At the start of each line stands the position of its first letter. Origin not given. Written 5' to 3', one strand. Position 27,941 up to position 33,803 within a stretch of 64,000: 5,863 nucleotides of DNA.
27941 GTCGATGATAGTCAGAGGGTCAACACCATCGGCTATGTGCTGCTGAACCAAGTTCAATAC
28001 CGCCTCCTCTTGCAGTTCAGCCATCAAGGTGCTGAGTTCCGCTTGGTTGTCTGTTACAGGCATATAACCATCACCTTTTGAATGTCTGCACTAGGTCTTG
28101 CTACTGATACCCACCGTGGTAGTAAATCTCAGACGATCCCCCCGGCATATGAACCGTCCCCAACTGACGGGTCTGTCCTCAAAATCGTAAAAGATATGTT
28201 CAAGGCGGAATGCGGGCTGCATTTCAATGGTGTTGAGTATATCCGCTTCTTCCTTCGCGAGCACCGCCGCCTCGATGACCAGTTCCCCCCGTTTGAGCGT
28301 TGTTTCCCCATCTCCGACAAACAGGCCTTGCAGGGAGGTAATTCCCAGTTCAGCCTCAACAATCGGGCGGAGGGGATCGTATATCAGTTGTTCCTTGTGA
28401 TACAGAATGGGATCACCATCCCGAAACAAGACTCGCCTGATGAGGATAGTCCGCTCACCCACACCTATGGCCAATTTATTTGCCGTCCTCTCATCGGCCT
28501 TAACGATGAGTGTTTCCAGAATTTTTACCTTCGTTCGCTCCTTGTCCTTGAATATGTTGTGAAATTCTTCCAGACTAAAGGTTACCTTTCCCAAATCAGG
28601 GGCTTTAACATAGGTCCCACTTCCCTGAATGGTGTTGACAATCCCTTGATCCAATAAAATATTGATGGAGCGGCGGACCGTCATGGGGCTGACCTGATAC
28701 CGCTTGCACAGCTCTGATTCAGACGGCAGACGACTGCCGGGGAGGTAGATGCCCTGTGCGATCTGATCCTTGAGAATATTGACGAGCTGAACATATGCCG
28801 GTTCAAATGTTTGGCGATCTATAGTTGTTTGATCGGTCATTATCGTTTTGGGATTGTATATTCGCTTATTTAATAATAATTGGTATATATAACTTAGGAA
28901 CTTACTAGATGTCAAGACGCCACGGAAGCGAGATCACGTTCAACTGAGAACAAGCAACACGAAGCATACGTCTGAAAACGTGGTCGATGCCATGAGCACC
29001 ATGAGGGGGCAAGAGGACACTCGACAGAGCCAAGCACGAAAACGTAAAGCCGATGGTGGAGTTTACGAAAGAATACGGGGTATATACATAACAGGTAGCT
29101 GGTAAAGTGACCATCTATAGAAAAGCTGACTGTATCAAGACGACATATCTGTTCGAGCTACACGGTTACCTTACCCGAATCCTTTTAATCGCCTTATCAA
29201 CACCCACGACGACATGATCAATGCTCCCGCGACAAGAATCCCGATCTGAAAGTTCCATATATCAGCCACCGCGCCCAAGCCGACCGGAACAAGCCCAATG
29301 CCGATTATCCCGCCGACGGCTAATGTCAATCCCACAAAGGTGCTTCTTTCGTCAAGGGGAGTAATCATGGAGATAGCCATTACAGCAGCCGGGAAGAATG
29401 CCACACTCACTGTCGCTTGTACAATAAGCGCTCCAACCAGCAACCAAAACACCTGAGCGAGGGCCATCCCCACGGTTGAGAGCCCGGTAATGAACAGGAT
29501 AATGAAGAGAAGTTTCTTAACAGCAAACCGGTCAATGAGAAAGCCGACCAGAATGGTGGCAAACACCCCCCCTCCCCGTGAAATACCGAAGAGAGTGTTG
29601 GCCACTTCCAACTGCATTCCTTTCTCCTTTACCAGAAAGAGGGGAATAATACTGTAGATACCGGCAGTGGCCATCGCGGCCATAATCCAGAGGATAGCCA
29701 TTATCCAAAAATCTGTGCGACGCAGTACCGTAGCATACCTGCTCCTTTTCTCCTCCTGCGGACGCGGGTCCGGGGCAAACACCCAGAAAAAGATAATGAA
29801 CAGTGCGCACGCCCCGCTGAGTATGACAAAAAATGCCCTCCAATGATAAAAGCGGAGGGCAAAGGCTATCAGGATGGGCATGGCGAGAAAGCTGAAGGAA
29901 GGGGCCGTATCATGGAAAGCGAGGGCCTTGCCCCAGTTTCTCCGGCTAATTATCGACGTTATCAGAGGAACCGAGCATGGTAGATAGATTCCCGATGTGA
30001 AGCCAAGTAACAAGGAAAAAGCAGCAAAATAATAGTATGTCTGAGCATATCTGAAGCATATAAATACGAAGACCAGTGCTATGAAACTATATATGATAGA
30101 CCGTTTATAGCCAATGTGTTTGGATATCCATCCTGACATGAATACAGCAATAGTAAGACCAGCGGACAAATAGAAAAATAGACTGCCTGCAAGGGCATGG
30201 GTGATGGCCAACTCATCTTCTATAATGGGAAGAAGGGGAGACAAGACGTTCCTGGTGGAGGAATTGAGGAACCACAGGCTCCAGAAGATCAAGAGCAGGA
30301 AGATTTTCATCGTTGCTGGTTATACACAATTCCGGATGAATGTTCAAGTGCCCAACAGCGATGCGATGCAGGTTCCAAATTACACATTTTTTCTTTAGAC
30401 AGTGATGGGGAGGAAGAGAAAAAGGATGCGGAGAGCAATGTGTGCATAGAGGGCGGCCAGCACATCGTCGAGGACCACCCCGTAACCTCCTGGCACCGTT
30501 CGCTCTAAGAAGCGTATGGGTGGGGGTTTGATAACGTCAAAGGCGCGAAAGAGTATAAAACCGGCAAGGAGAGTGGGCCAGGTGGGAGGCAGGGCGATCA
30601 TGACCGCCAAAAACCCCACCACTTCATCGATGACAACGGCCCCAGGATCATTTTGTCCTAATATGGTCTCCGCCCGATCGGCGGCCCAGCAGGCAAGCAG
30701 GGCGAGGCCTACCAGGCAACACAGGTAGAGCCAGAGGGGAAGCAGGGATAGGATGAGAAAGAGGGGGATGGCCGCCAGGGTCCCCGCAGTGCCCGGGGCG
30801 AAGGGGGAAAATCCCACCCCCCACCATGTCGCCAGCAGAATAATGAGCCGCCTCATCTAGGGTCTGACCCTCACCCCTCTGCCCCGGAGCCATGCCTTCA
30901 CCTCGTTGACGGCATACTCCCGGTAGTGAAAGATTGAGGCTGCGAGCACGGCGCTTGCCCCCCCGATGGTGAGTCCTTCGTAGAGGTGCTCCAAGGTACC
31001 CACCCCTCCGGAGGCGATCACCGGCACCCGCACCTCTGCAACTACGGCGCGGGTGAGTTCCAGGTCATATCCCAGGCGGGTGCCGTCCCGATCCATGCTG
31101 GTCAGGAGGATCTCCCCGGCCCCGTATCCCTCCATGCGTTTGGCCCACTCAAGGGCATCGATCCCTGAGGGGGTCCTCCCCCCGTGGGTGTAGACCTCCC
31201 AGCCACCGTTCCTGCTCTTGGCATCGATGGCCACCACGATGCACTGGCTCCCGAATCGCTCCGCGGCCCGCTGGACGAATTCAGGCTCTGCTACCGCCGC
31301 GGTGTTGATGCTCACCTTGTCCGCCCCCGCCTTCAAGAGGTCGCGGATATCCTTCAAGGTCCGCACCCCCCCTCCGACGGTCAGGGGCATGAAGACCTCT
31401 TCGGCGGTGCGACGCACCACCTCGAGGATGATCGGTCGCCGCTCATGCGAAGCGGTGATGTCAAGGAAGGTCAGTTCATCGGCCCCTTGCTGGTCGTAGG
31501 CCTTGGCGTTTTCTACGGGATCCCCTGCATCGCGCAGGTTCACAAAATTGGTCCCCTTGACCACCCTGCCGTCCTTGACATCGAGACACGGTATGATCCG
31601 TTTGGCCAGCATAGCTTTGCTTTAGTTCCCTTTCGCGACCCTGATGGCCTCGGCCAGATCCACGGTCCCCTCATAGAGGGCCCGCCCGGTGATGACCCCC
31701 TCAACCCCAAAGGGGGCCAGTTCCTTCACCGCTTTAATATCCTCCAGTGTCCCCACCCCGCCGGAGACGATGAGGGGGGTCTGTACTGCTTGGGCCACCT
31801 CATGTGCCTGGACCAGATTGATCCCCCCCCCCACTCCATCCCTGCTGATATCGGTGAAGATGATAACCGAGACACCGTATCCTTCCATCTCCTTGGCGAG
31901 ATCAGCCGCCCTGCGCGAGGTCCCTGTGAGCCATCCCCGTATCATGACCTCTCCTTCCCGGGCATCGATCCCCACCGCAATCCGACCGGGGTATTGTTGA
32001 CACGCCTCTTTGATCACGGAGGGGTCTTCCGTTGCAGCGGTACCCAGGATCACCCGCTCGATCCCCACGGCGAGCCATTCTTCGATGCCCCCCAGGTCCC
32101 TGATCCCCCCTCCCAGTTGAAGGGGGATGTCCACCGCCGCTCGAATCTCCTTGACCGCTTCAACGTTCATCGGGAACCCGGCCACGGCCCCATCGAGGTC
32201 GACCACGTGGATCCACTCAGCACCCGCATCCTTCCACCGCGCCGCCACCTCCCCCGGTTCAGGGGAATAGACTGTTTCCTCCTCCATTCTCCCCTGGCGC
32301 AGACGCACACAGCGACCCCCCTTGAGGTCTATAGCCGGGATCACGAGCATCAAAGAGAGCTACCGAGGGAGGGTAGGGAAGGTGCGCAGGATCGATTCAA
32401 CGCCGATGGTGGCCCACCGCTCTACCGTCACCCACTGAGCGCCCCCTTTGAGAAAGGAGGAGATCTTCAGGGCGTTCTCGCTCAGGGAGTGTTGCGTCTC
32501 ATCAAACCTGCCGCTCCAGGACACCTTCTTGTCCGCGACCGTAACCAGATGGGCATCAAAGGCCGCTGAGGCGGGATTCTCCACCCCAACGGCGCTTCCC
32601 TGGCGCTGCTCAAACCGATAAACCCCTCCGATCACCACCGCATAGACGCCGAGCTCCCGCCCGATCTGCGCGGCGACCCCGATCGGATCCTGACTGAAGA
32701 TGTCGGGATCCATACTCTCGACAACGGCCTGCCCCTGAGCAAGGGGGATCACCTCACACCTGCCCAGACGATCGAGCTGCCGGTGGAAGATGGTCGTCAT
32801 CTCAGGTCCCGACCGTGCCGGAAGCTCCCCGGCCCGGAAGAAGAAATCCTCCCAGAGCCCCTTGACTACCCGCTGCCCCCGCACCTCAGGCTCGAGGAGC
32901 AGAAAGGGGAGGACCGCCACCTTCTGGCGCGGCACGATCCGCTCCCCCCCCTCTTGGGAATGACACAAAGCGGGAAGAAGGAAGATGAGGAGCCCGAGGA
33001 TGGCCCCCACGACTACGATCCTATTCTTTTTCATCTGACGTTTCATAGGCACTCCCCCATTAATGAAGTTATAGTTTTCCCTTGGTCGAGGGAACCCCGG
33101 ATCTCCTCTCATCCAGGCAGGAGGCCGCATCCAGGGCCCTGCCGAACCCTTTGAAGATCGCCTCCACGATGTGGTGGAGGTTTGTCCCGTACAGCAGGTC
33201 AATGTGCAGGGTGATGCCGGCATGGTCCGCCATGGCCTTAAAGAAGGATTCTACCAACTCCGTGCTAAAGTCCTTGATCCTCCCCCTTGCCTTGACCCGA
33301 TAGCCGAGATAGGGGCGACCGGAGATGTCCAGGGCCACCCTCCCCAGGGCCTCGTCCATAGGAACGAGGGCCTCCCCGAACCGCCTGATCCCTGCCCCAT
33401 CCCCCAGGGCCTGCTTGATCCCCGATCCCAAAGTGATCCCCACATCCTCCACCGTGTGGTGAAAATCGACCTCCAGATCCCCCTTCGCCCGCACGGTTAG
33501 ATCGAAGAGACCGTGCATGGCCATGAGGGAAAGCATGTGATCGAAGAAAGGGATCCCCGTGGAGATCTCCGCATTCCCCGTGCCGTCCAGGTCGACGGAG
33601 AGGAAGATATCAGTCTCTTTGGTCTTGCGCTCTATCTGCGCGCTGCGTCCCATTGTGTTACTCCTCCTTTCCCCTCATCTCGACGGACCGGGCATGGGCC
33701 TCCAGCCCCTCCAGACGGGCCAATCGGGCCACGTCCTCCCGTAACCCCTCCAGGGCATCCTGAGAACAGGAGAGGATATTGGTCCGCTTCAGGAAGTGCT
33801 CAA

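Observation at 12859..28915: ~16 kb corrinoid-methyltransferase catabolic island: an MtvABC-like O-demethylase operon, a RamA activase and a second UroD/corrinoid pair flanking an aryl-CoA ligase / TRAP / thiolase module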

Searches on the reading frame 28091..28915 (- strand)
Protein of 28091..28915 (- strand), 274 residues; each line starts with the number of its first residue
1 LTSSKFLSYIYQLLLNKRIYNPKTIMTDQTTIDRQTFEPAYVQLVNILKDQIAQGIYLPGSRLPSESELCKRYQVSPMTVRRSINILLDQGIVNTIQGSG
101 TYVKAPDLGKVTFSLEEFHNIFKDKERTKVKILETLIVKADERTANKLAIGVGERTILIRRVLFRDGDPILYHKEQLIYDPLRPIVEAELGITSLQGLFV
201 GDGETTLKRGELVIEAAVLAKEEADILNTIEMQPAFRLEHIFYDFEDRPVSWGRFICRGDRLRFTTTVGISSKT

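Call 4: search_protein_families(library=pfam, proteins=[window:28091-28915:-])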
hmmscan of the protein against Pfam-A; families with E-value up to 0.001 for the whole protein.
window:28091-28915:- (274 aa): 3 families
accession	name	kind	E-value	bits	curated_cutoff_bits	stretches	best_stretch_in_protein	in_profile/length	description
PF00392.27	GntR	-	2.6e-18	65.9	27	1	41-103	2-64/64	Bacterial regulatory proteins, gntR family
PF07702.18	UTRA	-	4.3e-17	62.7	23.8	1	127-262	5-140/141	UTRA domain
PF08220.18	HTH_DeoR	-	1.3e-05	25.3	21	1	68-98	19-49/57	DeoR-like helix-turn-helix domain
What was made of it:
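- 28091..28915 (-): GntR/HutC-type regulator with UTRA effector domain (probable start 28840). GntR plus UTRA (call 4).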

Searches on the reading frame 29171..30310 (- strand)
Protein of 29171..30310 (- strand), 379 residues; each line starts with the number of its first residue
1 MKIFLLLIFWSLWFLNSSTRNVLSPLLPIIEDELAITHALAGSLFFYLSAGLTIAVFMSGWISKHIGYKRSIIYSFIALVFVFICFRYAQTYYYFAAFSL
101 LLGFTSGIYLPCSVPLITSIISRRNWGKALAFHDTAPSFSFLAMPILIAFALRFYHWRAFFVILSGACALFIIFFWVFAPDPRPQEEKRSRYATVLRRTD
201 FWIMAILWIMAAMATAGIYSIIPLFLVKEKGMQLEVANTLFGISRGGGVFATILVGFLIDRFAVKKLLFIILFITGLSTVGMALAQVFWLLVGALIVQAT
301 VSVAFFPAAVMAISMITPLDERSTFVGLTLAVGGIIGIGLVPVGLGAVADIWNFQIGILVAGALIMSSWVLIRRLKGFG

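Call 4: search_protein_families(library=pfam, proteins=[window:29171-30310:-])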
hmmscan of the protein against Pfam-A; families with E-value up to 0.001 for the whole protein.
window:29171-30310:- (379 aa): 1 family
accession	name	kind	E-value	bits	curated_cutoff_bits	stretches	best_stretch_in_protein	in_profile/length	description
PF07690.21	MFS_1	-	1.5e-39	136.4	33.4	2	13-262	5-265/347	Major Facilitator Superfamily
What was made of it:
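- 29171..30310 (-): MFS transporter upstream of GntR-CP2 (possible member of the second module). MFS_1 (call 4).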

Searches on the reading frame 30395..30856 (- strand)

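Call 10: search_protein_families(library=pfam, proteins=[window:30395-30856:-])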
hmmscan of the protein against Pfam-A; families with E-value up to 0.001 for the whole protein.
window:30395-30856:- (153 aa): 1 family
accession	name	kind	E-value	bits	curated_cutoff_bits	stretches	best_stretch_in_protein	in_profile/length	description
PF04608.18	PgpA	-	1.6e-43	148.4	28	1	8-145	2-140/141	Phosphatidylglycerophosphatase A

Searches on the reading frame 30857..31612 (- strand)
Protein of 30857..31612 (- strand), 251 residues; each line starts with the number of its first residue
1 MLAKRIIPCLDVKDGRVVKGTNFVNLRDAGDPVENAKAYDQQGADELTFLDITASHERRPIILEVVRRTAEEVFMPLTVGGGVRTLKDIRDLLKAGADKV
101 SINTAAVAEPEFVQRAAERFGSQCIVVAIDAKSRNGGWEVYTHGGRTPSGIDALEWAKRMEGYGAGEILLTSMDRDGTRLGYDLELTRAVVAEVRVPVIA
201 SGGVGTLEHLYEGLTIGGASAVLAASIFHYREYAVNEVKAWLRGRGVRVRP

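Call 4: search_protein_families(library=pfam, proteins=[window:30857-31612:-])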
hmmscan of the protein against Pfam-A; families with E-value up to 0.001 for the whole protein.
window:30857-31612:- (251 aa): 8 families
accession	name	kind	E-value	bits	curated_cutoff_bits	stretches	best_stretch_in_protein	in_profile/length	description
PF00977.27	His_biosynth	-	2.6e-89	299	23.6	1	5-233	1-227/228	Histidine biosynthesis protein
PF01180.27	DHO_dh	-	1e-07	31.9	27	0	59-113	223-280/291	Dihydroorotate dehydrogenase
PF05690.20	ThiG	-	3.8e-06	26.9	23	0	156-226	136-205/247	Thiazole biosynthesis protein ThiG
PF02581.23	TMP-TENI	-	6.5e-06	26.1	27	0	34-103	106-177/180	Thiamine monophosphate synthase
PF00478.31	IMPDH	-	1.2e-05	24.9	25.6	0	31-102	104-172/345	IMP dehydrogenase / GMP reductase domain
PF01207.24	Dus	-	1.3e-05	24.9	20.4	0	32-117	140-227/311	Dihydrouridine synthase (Dus)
PF03060.21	NMO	-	7.7e-05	22.7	28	0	183-231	181-229/331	Nitronate monooxygenase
PF04309.18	G3P_antiterm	-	8.9e-05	22.4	27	0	62-104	127-169/173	Glycerol-3-phosphate responsive antiterminator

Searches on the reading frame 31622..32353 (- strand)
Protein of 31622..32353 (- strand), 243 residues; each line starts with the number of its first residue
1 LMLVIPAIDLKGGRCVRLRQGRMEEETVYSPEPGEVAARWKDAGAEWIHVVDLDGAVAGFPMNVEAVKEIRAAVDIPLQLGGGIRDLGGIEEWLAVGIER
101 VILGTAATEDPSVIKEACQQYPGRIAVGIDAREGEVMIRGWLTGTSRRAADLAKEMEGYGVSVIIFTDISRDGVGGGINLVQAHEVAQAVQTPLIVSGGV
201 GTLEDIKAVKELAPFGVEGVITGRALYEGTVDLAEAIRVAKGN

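Call 10: search_protein_families(library=pfam, proteins=[window:31622-32353:-])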
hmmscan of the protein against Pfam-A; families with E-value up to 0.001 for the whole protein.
window:31622-32353:- (243 aa): 4 families
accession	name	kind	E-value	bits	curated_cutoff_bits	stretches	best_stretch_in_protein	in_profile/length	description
PF00977.27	His_biosynth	-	1.9e-78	263.5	23.6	1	4-231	2-227/228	Histidine biosynthesis protein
PF01207.24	Dus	-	4.9e-10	39.4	20.4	1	60-118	169-227/311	Dihydrouridine synthase (Dus)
PF03060.21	NMO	-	3.8e-05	23.7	28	0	66-106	184-224/331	Nitronate monooxygenase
PF05690.20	ThiG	-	0.00015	21.7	23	0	152-240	136-223/247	Thiazole biosynthesis protein ThiG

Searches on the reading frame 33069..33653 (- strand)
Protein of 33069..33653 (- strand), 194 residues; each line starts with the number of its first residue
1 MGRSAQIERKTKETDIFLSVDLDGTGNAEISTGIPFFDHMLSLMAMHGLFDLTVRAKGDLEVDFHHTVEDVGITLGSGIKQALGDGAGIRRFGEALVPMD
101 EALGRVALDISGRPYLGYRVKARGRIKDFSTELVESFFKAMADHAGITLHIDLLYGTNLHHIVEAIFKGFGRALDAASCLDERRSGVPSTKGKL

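Call 30: search_protein_families(library=pfam, proteins=[window:33069-33653:-], max_evalue=0.00001)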
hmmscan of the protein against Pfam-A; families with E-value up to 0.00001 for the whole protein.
window:33069-33653:- (194 aa): 1 family
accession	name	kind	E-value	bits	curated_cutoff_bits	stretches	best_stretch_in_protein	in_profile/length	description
PF00475.24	IGPD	-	9.6e-64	214.3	27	1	32-174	1-144/144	Imidazoleglycerol-phosphate dehydratase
